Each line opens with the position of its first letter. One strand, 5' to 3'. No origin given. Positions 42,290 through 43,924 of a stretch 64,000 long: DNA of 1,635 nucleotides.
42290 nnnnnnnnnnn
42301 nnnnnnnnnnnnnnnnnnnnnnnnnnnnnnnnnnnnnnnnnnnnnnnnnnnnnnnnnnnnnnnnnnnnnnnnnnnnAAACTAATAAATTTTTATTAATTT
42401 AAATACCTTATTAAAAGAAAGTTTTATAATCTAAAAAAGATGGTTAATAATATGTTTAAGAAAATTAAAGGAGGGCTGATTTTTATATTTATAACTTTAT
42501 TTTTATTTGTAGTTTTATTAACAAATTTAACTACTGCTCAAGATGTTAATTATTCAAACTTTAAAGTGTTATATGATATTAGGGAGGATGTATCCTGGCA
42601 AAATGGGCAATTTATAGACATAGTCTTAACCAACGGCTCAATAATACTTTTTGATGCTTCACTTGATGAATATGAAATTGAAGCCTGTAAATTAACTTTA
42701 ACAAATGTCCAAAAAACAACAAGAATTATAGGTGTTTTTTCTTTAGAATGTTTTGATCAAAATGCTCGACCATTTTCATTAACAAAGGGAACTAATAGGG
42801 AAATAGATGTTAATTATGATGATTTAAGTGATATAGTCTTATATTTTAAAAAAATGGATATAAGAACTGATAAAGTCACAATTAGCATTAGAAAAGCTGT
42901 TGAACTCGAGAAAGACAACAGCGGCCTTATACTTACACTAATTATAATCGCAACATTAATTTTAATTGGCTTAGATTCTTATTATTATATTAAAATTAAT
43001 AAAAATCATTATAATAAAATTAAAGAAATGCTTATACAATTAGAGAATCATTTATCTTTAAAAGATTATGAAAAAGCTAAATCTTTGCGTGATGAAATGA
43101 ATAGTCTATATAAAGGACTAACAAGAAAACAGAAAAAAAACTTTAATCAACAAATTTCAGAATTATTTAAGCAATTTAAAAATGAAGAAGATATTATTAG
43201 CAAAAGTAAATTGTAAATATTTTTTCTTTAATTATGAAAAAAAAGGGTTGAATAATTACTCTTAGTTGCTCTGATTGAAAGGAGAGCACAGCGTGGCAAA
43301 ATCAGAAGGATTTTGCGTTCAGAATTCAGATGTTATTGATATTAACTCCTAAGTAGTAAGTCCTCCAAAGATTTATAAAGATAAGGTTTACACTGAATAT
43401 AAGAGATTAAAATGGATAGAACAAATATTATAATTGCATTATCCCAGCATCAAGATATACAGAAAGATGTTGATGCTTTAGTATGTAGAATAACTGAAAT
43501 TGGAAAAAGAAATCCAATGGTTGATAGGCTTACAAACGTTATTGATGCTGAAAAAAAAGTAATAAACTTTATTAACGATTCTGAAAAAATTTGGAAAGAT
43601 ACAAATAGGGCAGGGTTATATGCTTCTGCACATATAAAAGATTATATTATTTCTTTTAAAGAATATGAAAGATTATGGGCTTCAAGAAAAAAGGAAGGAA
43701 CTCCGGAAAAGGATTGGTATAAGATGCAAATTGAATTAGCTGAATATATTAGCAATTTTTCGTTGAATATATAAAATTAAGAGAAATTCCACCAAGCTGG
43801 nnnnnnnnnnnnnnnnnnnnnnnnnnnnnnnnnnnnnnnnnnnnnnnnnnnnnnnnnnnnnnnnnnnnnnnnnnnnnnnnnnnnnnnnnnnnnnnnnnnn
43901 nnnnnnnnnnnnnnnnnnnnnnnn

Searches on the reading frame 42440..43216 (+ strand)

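Call 10: search_protein_families(library=pfam, proteins=[window:42440-43216:+], max_evalue=0.01)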
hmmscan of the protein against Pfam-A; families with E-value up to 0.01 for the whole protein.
window:42440-43216:+ (258 aa): 1 family
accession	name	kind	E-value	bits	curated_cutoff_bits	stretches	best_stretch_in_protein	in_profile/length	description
PF02151.25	UVR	-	0.0011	19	21.5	1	193-225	3-35/36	UvrB/uvrC motif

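Call 27: search_protein_families(library=padloc, proteins=[window:42440-43216:+], max_evalue=0.01)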
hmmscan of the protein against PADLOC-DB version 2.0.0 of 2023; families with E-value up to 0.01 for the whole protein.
window:42440-43216:+ (258 aa): 0 families

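Call 28: search_protein_families(library=phrogs, proteins=[window:42440-43216:+], max_evalue=0.01)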
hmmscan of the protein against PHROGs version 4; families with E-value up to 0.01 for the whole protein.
window:42440-43216:+ (258 aa): 0 families

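Call 63: search_protein_families(library=pfam, proteins=[window:42440-43216:+], max_evalue=0.05)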
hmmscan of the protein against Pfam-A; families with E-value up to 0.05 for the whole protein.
window:42440-43216:+ (258 aa): 2 families
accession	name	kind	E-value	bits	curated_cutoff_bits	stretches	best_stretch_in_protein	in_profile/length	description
PF02151.25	UVR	-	0.0011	19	21.5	1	193-225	3-35/36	UvrB/uvrC motif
PF23353.1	BBS2_hp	-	0.018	15.5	27.7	1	189-255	30-95/98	BBS2 hairpin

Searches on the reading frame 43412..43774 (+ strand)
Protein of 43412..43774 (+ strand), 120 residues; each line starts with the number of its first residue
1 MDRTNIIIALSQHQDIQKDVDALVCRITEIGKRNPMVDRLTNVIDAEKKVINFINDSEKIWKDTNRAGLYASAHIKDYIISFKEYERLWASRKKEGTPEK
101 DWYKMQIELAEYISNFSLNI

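Call 10: search_protein_families(library=pfam, proteins=[window:43412-43774:+], max_evalue=0.01)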
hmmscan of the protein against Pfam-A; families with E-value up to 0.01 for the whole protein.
window:43412-43774:+ (120 aa): 1 family
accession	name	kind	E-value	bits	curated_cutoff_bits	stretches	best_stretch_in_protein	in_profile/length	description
PF01785.22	Closter_coat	-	0.00051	19.8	21.3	1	46-103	79-139/189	Closterovirus coat protein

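Call 27: search_protein_families(library=padloc, proteins=[window:43412-43774:+], max_evalue=0.01)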
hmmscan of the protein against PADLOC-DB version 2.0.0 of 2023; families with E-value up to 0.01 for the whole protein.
window:43412-43774:+ (120 aa): 0 families

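Call 28: search_protein_families(library=phrogs, proteins=[window:43412-43774:+], max_evalue=0.01)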
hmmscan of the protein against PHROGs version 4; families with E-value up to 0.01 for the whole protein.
window:43412-43774:+ (120 aa): 0 families

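Call 63: search_protein_families(library=pfam, proteins=[window:43412-43774:+], max_evalue=0.05)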
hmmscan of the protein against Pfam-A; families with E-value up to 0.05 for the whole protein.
window:43412-43774:+ (120 aa): 1 family
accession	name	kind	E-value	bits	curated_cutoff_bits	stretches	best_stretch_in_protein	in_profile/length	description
PF01785.22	Closter_coat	-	0.00051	19.8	21.3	1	46-103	79-139/189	Closterovirus coat protein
